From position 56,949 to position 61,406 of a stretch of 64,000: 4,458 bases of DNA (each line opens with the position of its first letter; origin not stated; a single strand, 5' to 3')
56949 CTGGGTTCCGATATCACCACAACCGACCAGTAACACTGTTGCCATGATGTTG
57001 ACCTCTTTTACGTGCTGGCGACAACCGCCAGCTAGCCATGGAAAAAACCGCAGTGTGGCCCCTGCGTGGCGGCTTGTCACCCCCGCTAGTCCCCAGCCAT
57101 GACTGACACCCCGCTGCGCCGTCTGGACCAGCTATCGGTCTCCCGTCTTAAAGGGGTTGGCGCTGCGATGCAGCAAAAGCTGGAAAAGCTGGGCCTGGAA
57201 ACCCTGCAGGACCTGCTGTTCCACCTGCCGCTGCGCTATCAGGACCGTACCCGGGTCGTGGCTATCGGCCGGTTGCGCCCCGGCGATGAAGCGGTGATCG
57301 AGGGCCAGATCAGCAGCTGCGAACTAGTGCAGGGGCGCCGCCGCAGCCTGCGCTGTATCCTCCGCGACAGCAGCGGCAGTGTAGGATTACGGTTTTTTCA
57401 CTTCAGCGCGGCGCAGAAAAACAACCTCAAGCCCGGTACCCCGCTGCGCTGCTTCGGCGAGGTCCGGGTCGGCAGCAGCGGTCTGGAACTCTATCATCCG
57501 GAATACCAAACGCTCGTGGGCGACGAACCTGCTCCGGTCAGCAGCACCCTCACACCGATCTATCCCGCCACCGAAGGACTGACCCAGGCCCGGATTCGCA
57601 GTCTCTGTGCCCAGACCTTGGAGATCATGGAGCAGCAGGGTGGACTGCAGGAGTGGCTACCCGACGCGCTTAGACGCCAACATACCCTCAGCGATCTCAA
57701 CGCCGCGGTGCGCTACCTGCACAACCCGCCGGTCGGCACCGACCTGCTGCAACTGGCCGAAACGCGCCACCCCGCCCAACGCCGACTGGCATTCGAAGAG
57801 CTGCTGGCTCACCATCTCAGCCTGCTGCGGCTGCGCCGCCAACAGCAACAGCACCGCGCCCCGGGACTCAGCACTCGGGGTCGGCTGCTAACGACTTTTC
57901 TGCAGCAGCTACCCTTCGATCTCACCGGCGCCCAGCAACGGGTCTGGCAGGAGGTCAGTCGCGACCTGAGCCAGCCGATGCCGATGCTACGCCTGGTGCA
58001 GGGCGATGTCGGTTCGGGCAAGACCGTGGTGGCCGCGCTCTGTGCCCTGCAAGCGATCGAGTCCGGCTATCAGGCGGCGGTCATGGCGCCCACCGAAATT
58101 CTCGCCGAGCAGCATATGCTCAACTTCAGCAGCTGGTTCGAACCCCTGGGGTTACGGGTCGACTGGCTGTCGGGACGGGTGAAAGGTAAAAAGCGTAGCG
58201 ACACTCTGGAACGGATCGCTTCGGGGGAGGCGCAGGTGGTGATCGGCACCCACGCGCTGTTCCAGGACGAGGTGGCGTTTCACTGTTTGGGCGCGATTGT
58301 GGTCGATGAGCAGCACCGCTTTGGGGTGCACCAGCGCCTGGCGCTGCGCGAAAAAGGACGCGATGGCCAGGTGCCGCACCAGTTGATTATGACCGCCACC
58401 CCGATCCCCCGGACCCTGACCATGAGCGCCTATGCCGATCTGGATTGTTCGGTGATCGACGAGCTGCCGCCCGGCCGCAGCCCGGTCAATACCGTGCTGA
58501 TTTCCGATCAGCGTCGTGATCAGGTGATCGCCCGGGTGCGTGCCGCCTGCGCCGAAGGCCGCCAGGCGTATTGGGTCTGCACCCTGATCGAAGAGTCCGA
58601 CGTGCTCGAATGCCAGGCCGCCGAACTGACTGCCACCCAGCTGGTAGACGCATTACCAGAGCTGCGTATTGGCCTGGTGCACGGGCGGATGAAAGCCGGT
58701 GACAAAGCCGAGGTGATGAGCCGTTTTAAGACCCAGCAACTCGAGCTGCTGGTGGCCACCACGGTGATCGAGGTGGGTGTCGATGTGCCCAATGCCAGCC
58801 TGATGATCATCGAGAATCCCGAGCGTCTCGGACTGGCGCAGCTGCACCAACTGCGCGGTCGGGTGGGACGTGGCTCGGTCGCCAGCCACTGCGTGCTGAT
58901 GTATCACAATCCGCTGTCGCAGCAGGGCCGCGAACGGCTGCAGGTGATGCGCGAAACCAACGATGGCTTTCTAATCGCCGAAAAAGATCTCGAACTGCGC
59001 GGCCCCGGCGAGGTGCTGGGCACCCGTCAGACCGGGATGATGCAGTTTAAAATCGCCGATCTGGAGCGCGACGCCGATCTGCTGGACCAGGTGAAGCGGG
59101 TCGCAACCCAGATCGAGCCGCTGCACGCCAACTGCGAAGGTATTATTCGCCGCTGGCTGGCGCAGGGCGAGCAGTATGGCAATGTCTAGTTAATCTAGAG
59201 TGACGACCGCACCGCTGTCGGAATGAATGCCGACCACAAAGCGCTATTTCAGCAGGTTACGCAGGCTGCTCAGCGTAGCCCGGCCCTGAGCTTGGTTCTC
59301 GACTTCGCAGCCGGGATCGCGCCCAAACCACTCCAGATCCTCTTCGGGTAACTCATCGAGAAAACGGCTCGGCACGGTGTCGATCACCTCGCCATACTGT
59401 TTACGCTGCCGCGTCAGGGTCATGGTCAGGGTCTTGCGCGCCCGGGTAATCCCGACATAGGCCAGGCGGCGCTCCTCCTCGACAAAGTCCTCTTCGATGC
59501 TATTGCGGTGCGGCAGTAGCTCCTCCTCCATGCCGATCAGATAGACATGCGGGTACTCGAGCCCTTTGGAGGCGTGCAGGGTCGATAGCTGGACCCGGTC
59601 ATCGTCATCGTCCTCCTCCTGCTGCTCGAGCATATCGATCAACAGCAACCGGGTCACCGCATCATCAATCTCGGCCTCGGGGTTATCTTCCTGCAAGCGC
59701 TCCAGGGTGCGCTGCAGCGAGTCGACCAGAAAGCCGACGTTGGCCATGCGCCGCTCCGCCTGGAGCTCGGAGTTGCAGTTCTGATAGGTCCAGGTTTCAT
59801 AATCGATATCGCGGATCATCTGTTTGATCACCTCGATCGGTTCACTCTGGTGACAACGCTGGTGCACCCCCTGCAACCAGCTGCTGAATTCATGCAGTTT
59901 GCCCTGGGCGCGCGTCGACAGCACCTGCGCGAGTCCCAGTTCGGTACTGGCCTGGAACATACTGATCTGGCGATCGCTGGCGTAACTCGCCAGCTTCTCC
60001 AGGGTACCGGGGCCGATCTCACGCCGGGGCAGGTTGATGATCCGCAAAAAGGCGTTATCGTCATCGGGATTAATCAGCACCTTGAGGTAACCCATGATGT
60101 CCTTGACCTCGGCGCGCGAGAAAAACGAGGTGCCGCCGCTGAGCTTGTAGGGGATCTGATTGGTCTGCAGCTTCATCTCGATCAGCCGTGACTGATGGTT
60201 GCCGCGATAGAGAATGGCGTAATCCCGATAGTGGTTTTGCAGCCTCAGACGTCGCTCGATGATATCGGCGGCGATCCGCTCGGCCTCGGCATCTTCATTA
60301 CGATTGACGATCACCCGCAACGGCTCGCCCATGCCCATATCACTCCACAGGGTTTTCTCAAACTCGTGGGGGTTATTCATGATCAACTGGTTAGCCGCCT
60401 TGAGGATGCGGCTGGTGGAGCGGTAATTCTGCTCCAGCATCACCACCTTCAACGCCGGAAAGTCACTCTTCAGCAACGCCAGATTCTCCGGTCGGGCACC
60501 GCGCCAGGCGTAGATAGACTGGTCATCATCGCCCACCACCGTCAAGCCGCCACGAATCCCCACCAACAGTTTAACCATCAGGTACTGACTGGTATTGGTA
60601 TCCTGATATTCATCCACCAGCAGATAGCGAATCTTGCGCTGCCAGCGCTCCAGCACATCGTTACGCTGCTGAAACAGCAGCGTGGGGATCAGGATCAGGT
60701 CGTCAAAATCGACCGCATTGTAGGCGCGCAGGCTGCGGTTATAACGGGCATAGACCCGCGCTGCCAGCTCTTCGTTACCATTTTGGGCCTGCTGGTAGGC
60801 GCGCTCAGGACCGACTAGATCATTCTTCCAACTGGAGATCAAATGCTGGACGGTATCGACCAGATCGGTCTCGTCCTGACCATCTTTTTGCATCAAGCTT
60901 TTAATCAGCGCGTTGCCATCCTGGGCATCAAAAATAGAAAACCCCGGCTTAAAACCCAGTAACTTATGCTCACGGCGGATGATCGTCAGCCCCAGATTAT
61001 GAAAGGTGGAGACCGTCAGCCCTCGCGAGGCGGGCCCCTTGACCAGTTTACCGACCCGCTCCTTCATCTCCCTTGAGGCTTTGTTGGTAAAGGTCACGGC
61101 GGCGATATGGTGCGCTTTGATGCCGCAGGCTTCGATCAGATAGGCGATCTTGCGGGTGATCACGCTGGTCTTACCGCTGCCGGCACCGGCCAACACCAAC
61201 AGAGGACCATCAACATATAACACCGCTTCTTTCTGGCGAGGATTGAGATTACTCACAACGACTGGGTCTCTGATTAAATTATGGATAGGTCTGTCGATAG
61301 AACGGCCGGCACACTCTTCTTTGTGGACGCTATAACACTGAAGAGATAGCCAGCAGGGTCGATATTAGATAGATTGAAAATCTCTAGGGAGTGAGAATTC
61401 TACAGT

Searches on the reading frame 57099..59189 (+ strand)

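Call 93: search_protein_families(library=ncbifam, proteins=[window:57099-59189:+], max_evalue=1e-10)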
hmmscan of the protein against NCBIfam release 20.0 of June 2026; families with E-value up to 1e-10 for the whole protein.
window:57099-59189:+ (696 aa): 19 families
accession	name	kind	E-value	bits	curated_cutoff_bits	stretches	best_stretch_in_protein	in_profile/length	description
NF008163.0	PRK10917.1-1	equivalog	0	1103.2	796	1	7-695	4-691/692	ATP-dependent DNA helicase RecG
NF008166.0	PRK10917.1-4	equivalog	9.4e-270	896.6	864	1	22-693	21-702/705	ATP-dependent DNA helicase RecG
NF008168.0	PRK10917.2-2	equivalog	4.9e-244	812.2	718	1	11-672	110-762/795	ATP-dependent DNA helicase RecG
TIGR00643.1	recG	equivalog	1.5e-228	760.6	659.4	1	31-668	1-628/629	ATP-dependent DNA helicase RecG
NF008165.0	PRK10917.1-3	equivalog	1.4e-227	757.6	711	1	12-672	8-659/692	ATP-dependent DNA helicase RecG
NF008164.0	PRK10917.1-2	equivalog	4.1e-211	703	785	1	13-672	14-670/704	ATP-dependent DNA helicase RecG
NF008170.0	PRK10917.2-4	equivalog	1e-205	685.3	975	1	13-672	132-795/826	ATP-dependent DNA helicase RecG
NF008167.0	PRK10917.2-1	equivalog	1.1e-163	546.2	995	1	20-672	12-712/744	ATP-dependent DNA helicase RecG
TIGR00580.2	mfd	equivalog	7e-111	372.2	800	1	200-649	359-801/907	transcription-repair coupling factor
NF008169.0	PRK10917.2-3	equivalog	3.7e-89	299.9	555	1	24-669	7-603/610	ATP-dependent DNA helicase RecG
NF007966.0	PRK10689.1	equivalog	1.3e-78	264.9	1329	1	265-649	591-968/1148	transcription-repair coupling factor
NF010337.0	PRK13766.1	equivalog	7e-15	54.2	610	0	303-407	38-143/781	Hef nuclease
NF004070.0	PRK05580.2-2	equivalog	1.5e-13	49.8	921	1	273-424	195-341/729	primosomal protein N'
TIGR00595.1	priA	equivalog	1.9e-13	49.9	230.35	0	299-413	1-110/509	replication restart helicase PriA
NF004066.1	PRK05580.1-3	equivalog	7.2e-13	47.7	813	0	267-408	245-379/788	primosomal protein N'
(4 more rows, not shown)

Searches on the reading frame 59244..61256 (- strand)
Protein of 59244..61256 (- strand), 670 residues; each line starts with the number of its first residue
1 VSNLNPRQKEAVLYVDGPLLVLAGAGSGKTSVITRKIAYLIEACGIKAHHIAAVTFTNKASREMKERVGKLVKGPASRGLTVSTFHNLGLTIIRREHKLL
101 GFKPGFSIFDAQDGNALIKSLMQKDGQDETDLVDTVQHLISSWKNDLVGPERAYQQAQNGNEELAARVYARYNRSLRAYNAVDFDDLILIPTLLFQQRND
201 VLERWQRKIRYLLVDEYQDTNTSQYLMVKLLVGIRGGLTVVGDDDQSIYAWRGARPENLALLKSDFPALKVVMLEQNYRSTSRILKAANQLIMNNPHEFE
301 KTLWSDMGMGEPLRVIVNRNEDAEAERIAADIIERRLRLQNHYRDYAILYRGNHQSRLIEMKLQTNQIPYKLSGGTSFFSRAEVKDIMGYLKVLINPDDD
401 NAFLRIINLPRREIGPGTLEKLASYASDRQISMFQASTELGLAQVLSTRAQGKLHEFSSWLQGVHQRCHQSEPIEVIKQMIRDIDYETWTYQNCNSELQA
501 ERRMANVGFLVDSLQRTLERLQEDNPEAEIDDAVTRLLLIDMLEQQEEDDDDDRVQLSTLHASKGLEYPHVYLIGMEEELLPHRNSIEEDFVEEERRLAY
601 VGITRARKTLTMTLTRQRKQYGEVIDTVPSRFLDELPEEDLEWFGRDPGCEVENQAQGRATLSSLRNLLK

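Call 93: search_protein_families(library=ncbifam, proteins=[window:59244-61256:-], max_evalue=1e-10)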
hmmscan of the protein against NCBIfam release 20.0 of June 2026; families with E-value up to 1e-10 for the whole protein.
window:59244-61256:- (670 aa): 14 families
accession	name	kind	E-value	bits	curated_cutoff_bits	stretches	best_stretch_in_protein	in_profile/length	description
TIGR01074.1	rep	equivalog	0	1029.8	951.45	1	4-670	2-668/668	DNA helicase Rep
NF008172.0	PRK10919.1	equivalog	1.3e-267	889.4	1168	1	4-668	3-666/673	DNA helicase Rep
TIGR01073.1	pcrA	equivalog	1.6e-200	668.1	911.2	1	1-647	2-642/725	DNA helicase PcrA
NF008743.0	PRK11773.1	equivalog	5.8e-170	567.1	965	1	2-642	8-642/720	DNA helicase II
TIGR01075.1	uvrD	equivalog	2.8e-160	535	1144.45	1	2-642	3-637/715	DNA helicase II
NF008276.0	PRK11054.1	equivalog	4.5e-47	160.9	543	2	2-98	195-288/684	DNA helicase IV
TIGR02785.1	addA_Gpos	equivalog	4.7e-47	160.5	707.65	3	342-579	575-808/1234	helicase-exonuclease AddAB subunit AddA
TIGR00609.1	recB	equivalog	1.3e-36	126.2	696.05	2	163-299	324-462/1175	exodeoxyribonuclease V subunit beta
NF010487.0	PRK13909.1-4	equivalog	2.4e-32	112.1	759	1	177-396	293-528/924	RecB-like helicase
NF010485.0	PRK13909.1-2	equivalog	8.9e-32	110.2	650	1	173-574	293-630/909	RecB-like helicase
TIGR02784.1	addA_alphas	equivalog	1.7e-24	86.3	860.75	1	113-294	294-495/1138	double-strand break repair helicase AddA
NF008128.0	PRK10876.1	equivalog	2.2e-15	55.4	1697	0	177-299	344-468/1181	exodeoxyribonuclease V subunit beta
NF041464.1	HelD_BACSU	equivalog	1.2e-14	53.2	419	1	203-372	541-701/779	RNA polymerase recycling motor HelD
NF010486.0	PRK13909.1-3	equivalog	1.5e-14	53.1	1109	0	203-369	325-509/921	RecB-like helicase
